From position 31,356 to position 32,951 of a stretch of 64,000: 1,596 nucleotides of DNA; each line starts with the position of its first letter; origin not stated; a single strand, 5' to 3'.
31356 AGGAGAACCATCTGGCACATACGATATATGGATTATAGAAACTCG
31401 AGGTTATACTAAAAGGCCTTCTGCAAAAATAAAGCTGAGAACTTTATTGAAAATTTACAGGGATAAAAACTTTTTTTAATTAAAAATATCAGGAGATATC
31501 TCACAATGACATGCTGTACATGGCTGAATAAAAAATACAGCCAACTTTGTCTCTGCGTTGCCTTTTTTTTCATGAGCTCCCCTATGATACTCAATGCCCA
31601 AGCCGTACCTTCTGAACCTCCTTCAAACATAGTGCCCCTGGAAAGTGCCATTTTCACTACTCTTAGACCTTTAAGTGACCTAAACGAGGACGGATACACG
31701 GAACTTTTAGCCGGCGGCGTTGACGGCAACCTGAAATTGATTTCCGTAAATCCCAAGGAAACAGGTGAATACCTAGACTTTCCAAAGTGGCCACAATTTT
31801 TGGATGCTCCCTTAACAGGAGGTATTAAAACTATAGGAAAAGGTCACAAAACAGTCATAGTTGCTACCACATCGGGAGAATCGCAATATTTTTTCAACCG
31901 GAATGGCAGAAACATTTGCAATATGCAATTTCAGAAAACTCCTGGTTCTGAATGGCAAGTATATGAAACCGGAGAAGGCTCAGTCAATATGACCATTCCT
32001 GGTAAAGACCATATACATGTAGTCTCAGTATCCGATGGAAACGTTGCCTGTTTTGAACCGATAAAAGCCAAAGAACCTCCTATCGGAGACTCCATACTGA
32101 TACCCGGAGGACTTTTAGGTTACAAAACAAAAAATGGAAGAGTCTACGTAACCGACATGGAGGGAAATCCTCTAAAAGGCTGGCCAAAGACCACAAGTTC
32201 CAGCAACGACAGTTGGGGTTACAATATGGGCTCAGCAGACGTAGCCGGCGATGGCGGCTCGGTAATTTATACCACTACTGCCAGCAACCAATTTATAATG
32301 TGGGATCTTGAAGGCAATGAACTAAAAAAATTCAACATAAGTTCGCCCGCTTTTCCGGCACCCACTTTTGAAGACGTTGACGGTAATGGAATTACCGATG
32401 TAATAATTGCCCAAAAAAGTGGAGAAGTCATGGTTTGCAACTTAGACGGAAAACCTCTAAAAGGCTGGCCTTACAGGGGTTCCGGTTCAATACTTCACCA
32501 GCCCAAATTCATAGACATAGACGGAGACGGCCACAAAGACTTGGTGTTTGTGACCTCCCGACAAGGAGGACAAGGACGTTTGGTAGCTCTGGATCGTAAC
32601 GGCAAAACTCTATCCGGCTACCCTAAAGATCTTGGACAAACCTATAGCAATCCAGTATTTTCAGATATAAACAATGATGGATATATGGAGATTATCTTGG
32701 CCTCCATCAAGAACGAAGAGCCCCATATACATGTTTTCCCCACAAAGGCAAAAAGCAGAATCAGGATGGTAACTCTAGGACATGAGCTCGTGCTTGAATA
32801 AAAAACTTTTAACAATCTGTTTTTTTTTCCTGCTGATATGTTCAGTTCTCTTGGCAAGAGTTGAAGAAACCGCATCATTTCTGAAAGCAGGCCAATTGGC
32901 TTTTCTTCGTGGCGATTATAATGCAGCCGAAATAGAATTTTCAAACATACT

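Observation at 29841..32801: Minor-pilin operon (two prepilins + small TM protein) capped by an FG-GAP beta-propeller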

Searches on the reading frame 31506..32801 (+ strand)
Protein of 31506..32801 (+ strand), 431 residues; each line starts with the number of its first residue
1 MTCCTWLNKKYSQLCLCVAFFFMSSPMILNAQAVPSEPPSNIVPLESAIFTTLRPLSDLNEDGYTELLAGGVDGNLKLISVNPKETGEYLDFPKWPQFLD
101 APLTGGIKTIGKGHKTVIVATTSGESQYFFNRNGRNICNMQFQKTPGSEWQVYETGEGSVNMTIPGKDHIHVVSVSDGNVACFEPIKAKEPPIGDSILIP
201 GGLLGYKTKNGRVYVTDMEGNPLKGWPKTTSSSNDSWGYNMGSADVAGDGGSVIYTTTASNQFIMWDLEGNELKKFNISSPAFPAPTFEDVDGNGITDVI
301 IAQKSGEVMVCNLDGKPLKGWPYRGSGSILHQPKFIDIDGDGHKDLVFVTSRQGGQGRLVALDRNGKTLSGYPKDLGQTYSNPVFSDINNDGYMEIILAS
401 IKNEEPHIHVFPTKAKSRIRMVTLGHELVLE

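Call 3: search_protein_families(library=pfam, proteins=[window:31506-32801:+], max_evalue=1)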
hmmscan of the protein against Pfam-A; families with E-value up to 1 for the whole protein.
window:31506-32801:+ (431 aa): 9 families
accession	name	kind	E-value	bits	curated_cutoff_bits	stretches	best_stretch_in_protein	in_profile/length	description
PF13517.12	FG-GAP_3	-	2.4e-15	57.3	26.9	2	337-397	1-60/61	FG-GAP-like repeat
PF01839.29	FG-GAP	-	2.6e-08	34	22.1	1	57-70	8-21/37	FG-GAP repeat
PF25292.1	Beta-prop_CGLA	-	1e-06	28.9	26.8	2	57-141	37-113/316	Lambda-carrageenase beta-propeller domain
PF16743.10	PliI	-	0.0045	17.1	27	1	329-362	58-90/123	Periplasmic lysozyme inhibitor of I-type lysozyme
PF23754.1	Beta-prop_IP5PC_F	-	0.0092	15.3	27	1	247-321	297-363/392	IP5P C-F beta-propeller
PF14783.12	BBS2_Mid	-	0.02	15.4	27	0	56-79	4-27/108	Ciliary BBSome complex subunit 2, middle region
PF23743.1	Beta-prop_BBS7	-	0.028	14.2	27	0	275-399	163-288/299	BBS7 beta-propeller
PF12256.14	TcdB_toxin_midN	-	0.073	12.8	24.8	0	332-353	29-50/181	Insecticide toxin TcdB middle/N-terminal region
PF23727.1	Beta-prop_FAM234A_B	-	0.23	10.4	26.4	0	335-359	133-157/467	FAM234A/B beta-propeller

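Call 4: search_protein_families(library=ncbifam, proteins=[window:31506-32801:+], max_evalue=1)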
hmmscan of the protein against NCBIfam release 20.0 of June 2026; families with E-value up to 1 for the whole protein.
window:31506-32801:+ (431 aa): 6 families
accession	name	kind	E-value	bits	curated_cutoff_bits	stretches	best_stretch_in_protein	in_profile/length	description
NF052323.1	T9SSA_dep_M6i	equivalog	8.7e-11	40.5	600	1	330-415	786-871/1043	T9SS-dependent M6-like inactivated metalloprotease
NF047539.1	XAC2610_fam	domain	2.7e-05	24.6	35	0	334-357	2-25/89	XAC2610-related protein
NF052506.1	PA5033_fam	subfamily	0.00017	20.5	100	2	232-351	155-271/284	PA5033 family protein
NF040734.1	CC-COOH_SaoC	equivalog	0.0077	16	80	1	337-405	54-123/148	Cys-Cys-COOH (seleno)protein SaoC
NF046077.1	LPS_M949_RS01915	subfamily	0.0084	16.1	60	0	285-303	69-88/154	M949_RS01915 family surface polysaccharide biosynthesis protein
NF000157.1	fusid_est_FusH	equivalog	0.071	11.7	999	1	288-351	319-389/520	fusidic acid esterase FusH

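Call 7: find_homologous_proteins(query=window:31506-32798:+, max_evalue=0.001)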
Query window:31506-32798:+ (431 aa): 8 proteins with E <= 0.001 among 8000 candidates.
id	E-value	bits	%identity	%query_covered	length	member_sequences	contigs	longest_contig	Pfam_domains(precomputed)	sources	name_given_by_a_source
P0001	1.8e-298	1007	100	100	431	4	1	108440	PF01839.30,PF25292.1,PF13517.13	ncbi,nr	ncbi:MAG: hypothetical protein GX221_06685 [Candidatus Riflebacteria bacterium]|nr:hypothetical prot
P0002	1.5e-53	200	31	96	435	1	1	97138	PF01839.30,PF12256.15,PF21348.4,PF13360.14,PF25292.1,PF15907.12,PF13517.13,PF14783.13,PF13570.14,PF23743.2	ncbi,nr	ncbi:MAG: VCBS repeat-containing protein [Candidatus Riflebacteria bacterium]|nr:VCBS repeat-contain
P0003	7.0e-18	82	29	30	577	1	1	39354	PF01839.30,PF13517.13,PF18962.8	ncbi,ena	-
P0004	1.0e-16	79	29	43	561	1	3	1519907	PF01839.30,PF13517.13,PF18962.8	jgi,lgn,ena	jgi:hypothetical protein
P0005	4.1e-15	73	27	28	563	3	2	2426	PF01839.30,PF13517.13,PF18962.8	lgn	-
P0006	2.0e-12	64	25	49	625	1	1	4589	PF01839.30,PF25292.1,PF13517.13,PF13860.13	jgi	jgi:WD40 repeat protein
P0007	6.1e-11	60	34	20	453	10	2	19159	PF01839.30,PF21348.4,PF25292.1,PF13517.13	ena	-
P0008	5.4e-6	43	35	17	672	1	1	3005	PF01839.30,PF25292.1,PF13517.13,PF00082.28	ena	-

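Call 8: find_encoding_contigs(protein=P0002, flank=10000, max_places=4)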
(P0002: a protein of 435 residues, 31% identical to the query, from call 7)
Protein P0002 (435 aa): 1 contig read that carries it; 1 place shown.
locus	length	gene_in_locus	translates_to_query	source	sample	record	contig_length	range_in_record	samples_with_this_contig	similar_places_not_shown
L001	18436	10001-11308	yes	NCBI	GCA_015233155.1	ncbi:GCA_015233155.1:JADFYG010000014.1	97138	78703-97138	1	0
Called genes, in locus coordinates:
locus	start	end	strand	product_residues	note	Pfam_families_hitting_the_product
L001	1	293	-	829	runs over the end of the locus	PF04234:CopC (faint), PF13205:Big_5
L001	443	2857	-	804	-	PF11845:Tll0287-like, PF00512:HisKA, PF02518:HATPase_c, PF00072:Response_reg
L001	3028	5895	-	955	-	-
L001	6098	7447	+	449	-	PF02878:PGM_PMM_I, PF02879:PGM_PMM_II, PF02880:PGM_PMM_III, PF00408:PGM_PMM_IV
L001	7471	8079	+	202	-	PF13525:YfiO (faint), PF13174:TPR_6 (faint), PF13428:TPR_14 (faint), PF13432:TPR_16 (weak)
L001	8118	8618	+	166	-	PF07963:N_methyl (weak)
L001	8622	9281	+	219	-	-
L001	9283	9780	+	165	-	-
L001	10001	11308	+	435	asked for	PF13570:Beta-prop_ACSF4, PF23743:Beta-prop_BBS7 (weak), PF13517:FG-GAP_3, PF13360:PQQ_2 (weak), PF25292:Beta-prop_CGLA (weak), PF13517:FG-GAP_3 (weak), PF25292:Beta-prop_CGLA (weak), PF13517:FG-GAP_3, +5 more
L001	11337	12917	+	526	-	PF13174:TPR_6 (faint), PF13428:TPR_14 (faint), PF00515:TPR_1 (faint), PF07719:TPR_2 (faint), PF12895:ANAPC3 (faint), PF14559:TPR_19, PF13414:TPR_11, PF13432:TPR_16 (weak)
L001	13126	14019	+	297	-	PF01012:ETF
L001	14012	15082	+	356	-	PF01012:ETF, PF00766:ETF_alpha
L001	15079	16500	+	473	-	PF01565:FAD_binding_4, PF02913:FAD-oxidase_C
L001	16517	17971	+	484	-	PF00501:AMP-binding (weak)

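Call 9: find_encoding_contigs(protein=P0001, flank=10000, max_places=4)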
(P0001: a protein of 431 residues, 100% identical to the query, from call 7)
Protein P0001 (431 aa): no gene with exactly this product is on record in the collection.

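Call 15: find_related_loci(query=A1, collection=genome_contigs, flank=8000)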
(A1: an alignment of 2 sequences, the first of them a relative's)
Query A1 (431 aa) in genome_contigs; peptide patterns used: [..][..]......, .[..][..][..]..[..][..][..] (x = any residue, [..] = any of these).
599 stretches matched a pattern (row limit reached: there are more); 52 encode a relative of the query (tblastn E <= 1e-3); 52 distinct loci.
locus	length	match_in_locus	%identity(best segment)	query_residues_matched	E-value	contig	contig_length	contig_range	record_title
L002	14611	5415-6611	32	201-403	1e-12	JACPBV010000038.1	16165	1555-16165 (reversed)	MAG: Candidatus Woesearchaeota archaeon isolate NC_groundwater_266_Ag_S-0.2um_46_18 S5_GD2017_2_S2_scaffold_2755, whole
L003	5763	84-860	29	265-400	2e-12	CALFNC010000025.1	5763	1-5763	MAG TPA_asm: uncultured Acidobacteria bacterium isolate ERR1035437_bin.117_CONCOCT_v1.1_MAG genome assembly, contig: ERZ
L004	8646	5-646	26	224-400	2e-12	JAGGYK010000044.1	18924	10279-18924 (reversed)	MAG: Deltaproteobacteria bacterium isolate AUK176 PB_MBMC_130_c_000000000337, whole genome shotgun sequence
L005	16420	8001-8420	29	286-401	2e-11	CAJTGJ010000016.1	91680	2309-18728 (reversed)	Oscillospiraceae bacterium isolate B95_20_FP_BP genome assembly, contig: MGBC000146.16, whole genome shotgun sequence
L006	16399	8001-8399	29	245-422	7e-11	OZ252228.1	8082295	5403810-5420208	MAG: Candidatus Latescibacterota bacterium isolate 2d5a3a6b-ac94-4199-888f-c4fbb53c5f42 genome assembly, chromosome: 1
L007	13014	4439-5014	26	252-428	1e-10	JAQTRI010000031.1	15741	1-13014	MAG: Candidatus Wallbacteria bacterium isolate STB_16 NODE_8838_length_15741_cov_3.102600_Sandtown_B, whole genome shotg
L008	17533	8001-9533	25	169-411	1e-10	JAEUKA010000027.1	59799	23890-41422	MAG: Myxococcales bacterium isolate new MAG-83 k141_3227804, whole genome shotgun sequence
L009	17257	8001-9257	28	277-398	2e-10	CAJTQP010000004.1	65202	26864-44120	MAG TPA_asm: uncultured Oscillospiraceae bacterium isolate MGBC111873 genome assembly, contig: MGBC111873.4, whole genom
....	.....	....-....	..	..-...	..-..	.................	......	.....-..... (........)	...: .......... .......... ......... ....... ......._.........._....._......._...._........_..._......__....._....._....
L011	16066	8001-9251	28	270-398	5e-10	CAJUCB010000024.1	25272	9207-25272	MAG TPA_asm: uncultured Oscillospiraceae bacterium isolate MGBC117610 genome assembly, contig: MGBC117610.24, whole geno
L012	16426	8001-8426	28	274-400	8e-10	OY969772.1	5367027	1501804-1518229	MAG: uncultured Chloroflexia bacterium isolate MFD02416.bin.2.42 genome assembly, chromosome: 1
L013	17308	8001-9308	30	195-400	2e-9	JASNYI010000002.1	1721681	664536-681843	MAG: Thermoanaerobaculia bacterium isolate ACID-3 HKU-EGSB-ACID-3_2, whole genome shotgun sequence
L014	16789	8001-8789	23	206-396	4e-9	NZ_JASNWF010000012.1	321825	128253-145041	Actinomadura sp. OS1-43 contig12, whole genome shotgun sequence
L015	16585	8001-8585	31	285-401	2e-9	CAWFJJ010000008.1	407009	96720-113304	MAG: Thermoanaerobaculia bacterium isolate MFD01872.bin.1.215 genome assembly, contig: contig_123961, whole genome shotg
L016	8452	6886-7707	31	201-426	3e-9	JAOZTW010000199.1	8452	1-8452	MAG: Bacteroidales bacterium isolate GMC8.concoct.158 GMC8_9168_length_8452_cov_12.418840, whole genome shotgun sequence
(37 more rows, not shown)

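Call 25: search_solved_structures(query=A1, max_evalue=0.01)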
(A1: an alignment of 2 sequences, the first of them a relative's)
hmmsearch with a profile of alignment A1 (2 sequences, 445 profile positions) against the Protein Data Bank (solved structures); distinct sequences matched with E-value up to 0.01: 4.
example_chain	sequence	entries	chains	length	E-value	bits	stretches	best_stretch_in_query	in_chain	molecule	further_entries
9o5a_G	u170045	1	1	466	4.7e-07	32.2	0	61-148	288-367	KICSTOR complex protein ITFG2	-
25ge_B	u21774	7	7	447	4.7e-07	32.2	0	61-148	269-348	KICSTOR complex protein ITFG2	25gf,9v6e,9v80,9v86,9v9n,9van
6vbu_2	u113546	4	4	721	0.0041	19.2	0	56-81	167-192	Bardet-Biedl syndrome 2 protein homolog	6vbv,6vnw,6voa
6vbu_7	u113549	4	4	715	0.007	18.4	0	62-157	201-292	Bardet-Biedl syndrome 7 protein homolog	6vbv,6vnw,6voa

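Call 30: search_protein_representatives(alignment_id=A1)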
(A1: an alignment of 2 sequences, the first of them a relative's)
Query: 2 sequences, 445 profile positions. Proteins with E-value up to 0.001 (for the whole library): 36304; up to 1e-10: 10687; up to 1e-30: 987. The best 150 are listed.
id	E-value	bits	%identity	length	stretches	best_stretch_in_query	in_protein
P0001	8.6e-246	832.2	-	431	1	1-445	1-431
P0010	1.6e-190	650.1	-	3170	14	93-412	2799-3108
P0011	1.4e-130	452.5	-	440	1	19-443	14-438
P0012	4.5e-106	371.7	-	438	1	20-444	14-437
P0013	3.0e-104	365.7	-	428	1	15-442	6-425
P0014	1.6e-96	340.3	-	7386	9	57-360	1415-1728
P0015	1.2e-94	334.0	-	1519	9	290-430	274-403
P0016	4.4e-92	325.6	-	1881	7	291-411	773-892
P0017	1.1e-88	314.5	-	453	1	8-442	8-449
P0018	8.6e-85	301.6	-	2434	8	286-411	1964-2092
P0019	7.9e-82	291.8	-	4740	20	287-411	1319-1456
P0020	7.6e-81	288.6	-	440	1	16-441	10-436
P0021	2.7e-80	286.8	-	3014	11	107-413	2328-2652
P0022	2.3e-79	283.7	-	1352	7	290-423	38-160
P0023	8.4e-79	281.9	-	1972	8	269-412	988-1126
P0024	8.2e-77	275.3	-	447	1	18-440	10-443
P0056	5.6e-54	200.0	-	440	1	30-443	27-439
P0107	5.2e-46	173.8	-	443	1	35-444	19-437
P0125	7.0e-45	170.1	-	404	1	57-441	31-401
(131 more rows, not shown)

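Call 32: predict_structure(alignment_id=A1)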
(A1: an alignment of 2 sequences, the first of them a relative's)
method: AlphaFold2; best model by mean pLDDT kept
length: 431 residues; sequences in the alignment: 2
mean_pLDDT: 68.3   pTM: 0.68
mean pLDDT of the five models: 68.3, 65.7, 65.2, 65.1, 57.9
residues with pLDDT >= 90: 23; 70-90: 214; 50-70: 130; < 50: 64
segments of 3 or more residues with pLDDT < 50: 1-39, 234-238, 418-431
pLDDT, mean of each block of 10 residues (from residue 1): 27 33 27 38 65 71 76 69 58 52 58 56 60 67 59 59 68 65 65 71 79 84 88 54 75 83 89 89 78 79 85 88 82 78 84 83 87 83 77 82 79 62 28 32
secondary structure, 60 per line:
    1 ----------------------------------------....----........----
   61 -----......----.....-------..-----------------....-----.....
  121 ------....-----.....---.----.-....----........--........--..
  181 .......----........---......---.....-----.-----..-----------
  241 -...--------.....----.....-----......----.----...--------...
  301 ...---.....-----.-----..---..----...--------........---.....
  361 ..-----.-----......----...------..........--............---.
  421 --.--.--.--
elements in order: E41-44 E49-56 E66-71 E76-80 E107-110 E116-120 E127-130 E136-140 E151-154 E159-166 E169-176 E179-187 E192-199 E203-208 E212-216 E242-244 E253-257 E262-266 E272-277 E287-289 E298-303 E307-311 E334-336 E345-352 E356-362 E374-379 E384-386 E393-402 E405-416

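Call 33: find_homologous_proteins(query=A3, max_evalue=1e-20)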
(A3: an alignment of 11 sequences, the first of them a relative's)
Query A3 (11 sequences) (431 aa, profile of the alignment): 15 proteins with E <= 1e-20 among 8000 candidates.
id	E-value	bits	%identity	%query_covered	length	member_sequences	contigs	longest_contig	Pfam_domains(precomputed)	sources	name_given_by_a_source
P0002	3.3e-181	621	31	96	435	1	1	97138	PF01839.30,PF12256.15,PF21348.4,PF13360.14,PF25292.1,PF15907.12,PF13517.13,PF14783.13,PF13570.14,PF23743.2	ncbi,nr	ncbi:MAG: VCBS repeat-containing protein [Candidatus Riflebacteria bacterium]|nr:VCBS repeat-contain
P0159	4.8e-156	538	31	88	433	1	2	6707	PF01839.30,PF12256.15,PF25292.1,PF15907.12,PF13517.13,PF14783.13,PF13570.14,PF23743.2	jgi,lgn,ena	-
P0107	2.1e-150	519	24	48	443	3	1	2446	PF01839.30,PF21348.4,PF25292.1,PF15907.12,PF13517.13,PF13570.14,PF23743.2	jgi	-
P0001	2.0e-126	440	100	100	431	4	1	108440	PF01839.30,PF25292.1,PF13517.13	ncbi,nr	ncbi:MAG: hypothetical protein GX221_06685 [Candidatus Riflebacteria bacterium]|nr:hypothetical prot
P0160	8.7e-53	198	22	50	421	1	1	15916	PF01839.30,PF07774.20,PF13360.14,PF23381.2,PF15907.12,PF14783.13,PF23411.2,PF13570.14,PF21348.4,PF25292.1,PF13517.13,PF23743.2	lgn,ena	-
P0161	4.1e-46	176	22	41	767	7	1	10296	PF01839.30,PF25292.1,PF13517.13,PF00085.27,PF14783.13,PF13570.14,PF23743.2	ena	-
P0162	1.5e-39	154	20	68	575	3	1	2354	PF01839.30,PF16743.11,PF25292.1,PF13517.13,PF14783.13,PF13570.14,PF23743.2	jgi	jgi:hypothetical protein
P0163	1.3e-37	148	30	38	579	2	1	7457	PF01839.30,PF13517.13,PF18962.8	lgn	-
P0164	4.6e-34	136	22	40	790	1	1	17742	PF13360.14,PF25292.1,PF15907.12,PF13517.13,PF14783.13,PF13570.14,PF23743.2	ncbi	ncbi:PQQ-binding-like beta-propeller repeat protein [Candidatus Altiarchaeota archaeon]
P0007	4.0e-29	120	34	20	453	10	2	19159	PF01839.30,PF21348.4,PF25292.1,PF13517.13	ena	-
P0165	2.1e-26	111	23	38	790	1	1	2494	PF01839.30,PF13517.13,PF18962.8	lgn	-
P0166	1.1e-23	102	29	26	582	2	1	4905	PF01839.30,PF16743.11,PF00404.25,PF13517.13,PF21955.1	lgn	-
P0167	1.2e-23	102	26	26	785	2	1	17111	PF01839.30,PF13517.13,PF18962.8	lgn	-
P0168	1.7e-22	98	24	44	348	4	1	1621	PF01839.30,PF13517.13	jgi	jgi:hypothetical protein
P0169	9.4e-21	92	24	30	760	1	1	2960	PF01839.30,PF13517.13,PF18962.8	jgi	-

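Call 35: find_encoding_contigs(protein=P0159, flank=10000, max_places=3)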
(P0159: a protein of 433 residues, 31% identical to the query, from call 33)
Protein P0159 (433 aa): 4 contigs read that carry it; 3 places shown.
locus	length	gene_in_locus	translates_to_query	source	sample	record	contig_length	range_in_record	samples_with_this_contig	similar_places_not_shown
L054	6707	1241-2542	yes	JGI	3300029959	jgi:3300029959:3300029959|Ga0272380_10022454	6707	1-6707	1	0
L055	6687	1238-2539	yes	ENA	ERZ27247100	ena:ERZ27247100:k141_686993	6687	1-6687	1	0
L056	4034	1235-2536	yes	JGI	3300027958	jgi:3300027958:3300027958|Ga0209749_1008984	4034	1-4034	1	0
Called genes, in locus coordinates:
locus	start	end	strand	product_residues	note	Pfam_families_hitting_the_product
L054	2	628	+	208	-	?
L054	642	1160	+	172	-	-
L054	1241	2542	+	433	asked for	PF12256:TcdB_toxin_midN (faint), PF15907:Itfg2 (faint), PF23743:Beta-prop_BBS7 (faint), PF13570:Beta-prop_ACSF4, PF01839:FG-GAP (faint), PF13517:FG-GAP_3, PF25292:Beta-prop_CGLA (weak), PF13517:FG-GAP_3, +1 more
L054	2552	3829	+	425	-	PF00515:TPR_1 (faint), PF07719:TPR_2 (faint), PF13181:TPR_8 (faint), PF13432:TPR_16 (faint), PF14559:TPR_19, PF13414:TPR_11 (weak)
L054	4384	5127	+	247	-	-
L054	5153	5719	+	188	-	PF00857:Isochorismatase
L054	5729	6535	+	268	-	-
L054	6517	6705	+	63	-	?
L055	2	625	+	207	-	?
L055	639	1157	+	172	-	-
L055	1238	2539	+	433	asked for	PF12256:TcdB_toxin_midN (faint), PF15907:Itfg2 (faint), PF23743:Beta-prop_BBS7 (faint), PF13570:Beta-prop_ACSF4, PF01839:FG-GAP (faint), PF13517:FG-GAP_3, PF25292:Beta-prop_CGLA (weak), PF13517:FG-GAP_3, +1 more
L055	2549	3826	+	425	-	PF00515:TPR_1 (faint), PF07719:TPR_2 (faint), PF13181:TPR_8 (faint), PF13432:TPR_16 (faint), PF14559:TPR_19, PF13414:TPR_11 (weak)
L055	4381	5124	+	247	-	-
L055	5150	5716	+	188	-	PF00857:Isochorismatase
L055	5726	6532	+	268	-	-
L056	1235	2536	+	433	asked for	PF12256:TcdB_toxin_midN (faint), PF15907:Itfg2 (faint), PF23743:Beta-prop_BBS7 (faint), PF13570:Beta-prop_ACSF4, PF01839:FG-GAP (faint), PF13517:FG-GAP_3, PF25292:Beta-prop_CGLA (weak), PF13517:FG-GAP_3, +1 more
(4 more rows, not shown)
